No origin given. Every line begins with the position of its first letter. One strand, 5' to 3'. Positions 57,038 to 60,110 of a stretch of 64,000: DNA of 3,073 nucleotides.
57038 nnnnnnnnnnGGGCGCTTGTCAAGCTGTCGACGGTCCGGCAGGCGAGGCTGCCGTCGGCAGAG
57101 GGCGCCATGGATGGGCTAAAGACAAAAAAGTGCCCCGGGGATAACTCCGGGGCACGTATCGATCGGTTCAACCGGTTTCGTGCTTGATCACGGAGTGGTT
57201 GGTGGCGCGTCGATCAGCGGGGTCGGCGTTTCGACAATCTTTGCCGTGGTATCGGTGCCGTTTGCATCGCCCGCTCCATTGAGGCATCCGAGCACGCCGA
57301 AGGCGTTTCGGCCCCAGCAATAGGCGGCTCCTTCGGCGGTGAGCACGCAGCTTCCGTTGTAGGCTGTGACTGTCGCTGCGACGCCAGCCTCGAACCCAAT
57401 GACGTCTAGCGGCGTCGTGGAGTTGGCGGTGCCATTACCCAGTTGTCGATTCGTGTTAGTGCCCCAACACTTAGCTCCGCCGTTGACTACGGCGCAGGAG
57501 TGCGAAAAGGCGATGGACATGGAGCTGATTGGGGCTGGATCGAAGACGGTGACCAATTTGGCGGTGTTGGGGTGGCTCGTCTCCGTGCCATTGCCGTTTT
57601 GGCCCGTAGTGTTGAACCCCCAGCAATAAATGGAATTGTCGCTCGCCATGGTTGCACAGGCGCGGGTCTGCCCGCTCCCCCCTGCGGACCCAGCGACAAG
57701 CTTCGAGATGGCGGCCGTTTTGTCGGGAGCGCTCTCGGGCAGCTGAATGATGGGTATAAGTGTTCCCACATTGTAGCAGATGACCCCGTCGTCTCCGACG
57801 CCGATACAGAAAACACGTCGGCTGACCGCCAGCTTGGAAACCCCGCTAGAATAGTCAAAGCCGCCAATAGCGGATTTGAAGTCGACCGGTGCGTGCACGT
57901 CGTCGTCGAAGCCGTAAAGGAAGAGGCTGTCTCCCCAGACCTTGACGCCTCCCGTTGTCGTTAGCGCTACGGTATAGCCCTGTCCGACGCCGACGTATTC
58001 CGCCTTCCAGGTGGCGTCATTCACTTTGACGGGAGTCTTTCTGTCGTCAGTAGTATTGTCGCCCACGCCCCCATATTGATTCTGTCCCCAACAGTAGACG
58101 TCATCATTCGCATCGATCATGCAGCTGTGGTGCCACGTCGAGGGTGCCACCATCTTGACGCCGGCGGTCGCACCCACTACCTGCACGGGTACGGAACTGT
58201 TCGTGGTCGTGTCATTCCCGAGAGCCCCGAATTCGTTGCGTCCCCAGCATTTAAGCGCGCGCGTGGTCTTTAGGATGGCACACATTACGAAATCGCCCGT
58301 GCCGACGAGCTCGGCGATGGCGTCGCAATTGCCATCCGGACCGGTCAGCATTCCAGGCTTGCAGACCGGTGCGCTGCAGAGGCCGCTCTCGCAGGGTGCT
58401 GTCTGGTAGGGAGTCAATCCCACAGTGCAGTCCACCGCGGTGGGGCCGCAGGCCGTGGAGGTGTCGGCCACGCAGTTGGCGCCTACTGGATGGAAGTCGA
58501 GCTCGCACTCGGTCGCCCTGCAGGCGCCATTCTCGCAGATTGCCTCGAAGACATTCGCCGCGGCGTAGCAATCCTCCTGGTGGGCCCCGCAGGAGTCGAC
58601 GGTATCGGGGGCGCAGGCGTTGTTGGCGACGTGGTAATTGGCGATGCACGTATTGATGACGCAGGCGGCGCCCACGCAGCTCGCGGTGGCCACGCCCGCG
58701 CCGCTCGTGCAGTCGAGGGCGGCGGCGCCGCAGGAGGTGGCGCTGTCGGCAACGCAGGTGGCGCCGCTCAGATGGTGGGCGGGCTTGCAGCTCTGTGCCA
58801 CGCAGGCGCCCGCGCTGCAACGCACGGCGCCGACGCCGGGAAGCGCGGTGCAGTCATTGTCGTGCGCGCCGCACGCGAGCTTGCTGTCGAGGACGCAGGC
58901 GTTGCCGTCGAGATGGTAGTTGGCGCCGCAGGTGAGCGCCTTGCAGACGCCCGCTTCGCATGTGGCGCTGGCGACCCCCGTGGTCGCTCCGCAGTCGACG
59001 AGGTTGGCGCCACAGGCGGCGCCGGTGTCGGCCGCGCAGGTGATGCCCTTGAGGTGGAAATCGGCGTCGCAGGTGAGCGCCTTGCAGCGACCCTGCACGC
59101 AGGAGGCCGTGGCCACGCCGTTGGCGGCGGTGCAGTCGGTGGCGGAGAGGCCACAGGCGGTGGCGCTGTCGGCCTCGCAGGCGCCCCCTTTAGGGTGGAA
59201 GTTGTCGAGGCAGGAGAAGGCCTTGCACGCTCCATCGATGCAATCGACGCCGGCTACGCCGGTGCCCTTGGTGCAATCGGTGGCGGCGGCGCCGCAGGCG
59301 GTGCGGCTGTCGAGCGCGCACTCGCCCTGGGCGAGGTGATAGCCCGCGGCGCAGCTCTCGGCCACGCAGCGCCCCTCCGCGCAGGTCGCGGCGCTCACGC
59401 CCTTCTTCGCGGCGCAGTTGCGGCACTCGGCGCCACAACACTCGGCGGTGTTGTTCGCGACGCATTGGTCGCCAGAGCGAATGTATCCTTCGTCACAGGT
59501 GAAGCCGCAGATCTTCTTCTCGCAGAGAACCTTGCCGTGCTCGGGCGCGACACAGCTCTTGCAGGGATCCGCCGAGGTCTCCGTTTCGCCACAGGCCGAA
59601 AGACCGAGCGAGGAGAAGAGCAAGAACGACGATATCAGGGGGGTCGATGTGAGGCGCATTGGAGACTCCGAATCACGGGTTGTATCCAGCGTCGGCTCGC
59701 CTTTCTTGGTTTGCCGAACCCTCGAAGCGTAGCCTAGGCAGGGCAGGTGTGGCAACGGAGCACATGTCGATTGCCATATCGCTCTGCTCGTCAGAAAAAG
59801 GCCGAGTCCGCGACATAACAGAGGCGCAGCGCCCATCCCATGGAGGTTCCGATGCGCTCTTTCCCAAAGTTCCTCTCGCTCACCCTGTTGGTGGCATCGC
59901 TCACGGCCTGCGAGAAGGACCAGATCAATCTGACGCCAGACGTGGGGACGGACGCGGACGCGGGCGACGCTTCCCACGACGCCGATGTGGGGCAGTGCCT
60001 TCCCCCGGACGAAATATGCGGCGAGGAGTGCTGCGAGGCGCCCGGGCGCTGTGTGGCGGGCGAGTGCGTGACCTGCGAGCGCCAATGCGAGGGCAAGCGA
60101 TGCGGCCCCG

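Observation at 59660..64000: A 4.1-kb giant gene is missing from the ORF track, and the 2056-aa minus-strand ORF that covers it is a chimera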

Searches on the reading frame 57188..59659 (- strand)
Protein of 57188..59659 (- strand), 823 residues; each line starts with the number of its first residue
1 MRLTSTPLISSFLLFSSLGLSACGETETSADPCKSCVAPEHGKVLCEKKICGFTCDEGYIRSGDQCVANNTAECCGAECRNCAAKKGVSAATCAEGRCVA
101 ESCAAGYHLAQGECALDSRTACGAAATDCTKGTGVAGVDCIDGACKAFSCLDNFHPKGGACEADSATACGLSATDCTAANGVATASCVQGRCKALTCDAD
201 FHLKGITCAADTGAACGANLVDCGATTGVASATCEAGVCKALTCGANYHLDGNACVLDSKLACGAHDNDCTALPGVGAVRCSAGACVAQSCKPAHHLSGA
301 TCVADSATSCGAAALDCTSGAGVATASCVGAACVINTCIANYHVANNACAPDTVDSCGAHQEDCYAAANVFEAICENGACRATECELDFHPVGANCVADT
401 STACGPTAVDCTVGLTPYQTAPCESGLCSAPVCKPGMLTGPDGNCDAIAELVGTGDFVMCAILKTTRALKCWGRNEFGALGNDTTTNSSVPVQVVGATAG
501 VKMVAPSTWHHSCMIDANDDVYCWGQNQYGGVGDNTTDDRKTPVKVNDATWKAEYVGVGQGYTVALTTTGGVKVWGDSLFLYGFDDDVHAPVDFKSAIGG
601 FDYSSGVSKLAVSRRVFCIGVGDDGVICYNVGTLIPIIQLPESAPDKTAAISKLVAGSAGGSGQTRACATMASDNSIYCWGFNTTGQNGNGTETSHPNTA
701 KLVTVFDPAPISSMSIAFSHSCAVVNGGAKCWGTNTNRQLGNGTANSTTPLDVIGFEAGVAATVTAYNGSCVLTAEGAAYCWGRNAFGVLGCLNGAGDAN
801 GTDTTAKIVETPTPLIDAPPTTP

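Call 6: search_protein_families(library=pfam, proteins=[window:57188-59659:-], max_evalue=0.01)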
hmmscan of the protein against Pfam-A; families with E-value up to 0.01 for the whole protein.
window:57188-59659:- (823 aa): 4 families
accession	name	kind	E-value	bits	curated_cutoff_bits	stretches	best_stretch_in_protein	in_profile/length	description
PF25390.1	WD40_RLD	-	2.5e-37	129.5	150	2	451-577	199-324/363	RCC1-like domain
PF00415.24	RCC1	-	2e-26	92.7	21.7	3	519-566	2-50/50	Regulator of chromosome condensation (RCC1) repeat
PF13540.12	RCC1_2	-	9e-23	79.9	22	2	509-530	8-29/30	Regulator of chromosome condensation (RCC1) repeat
PF21671.2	CPL1-like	-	3.8e-22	78.6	27.4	2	266-299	21-54/60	Protein CPL1-like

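Call 7: search_protein_families(library=ncbifam, proteins=[window:57188-59659:-], max_evalue=0.01)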
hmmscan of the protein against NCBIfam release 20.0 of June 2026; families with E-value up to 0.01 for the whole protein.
window:57188-59659:- (823 aa): 0 families

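Call 9: find_encoding_contigs(protein=window:57188-59659:-, flank=10000, max_places=6)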
Protein window:57188-59659:- (823 aa): no gene with exactly this product is on record in the collection.

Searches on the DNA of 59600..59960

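Call 81: search_rna_families(source=window, start=59600, end=59960, threshold=evalue, max_evalue=1)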
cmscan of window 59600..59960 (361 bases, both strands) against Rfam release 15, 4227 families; matches with E-value up to 1: 0.
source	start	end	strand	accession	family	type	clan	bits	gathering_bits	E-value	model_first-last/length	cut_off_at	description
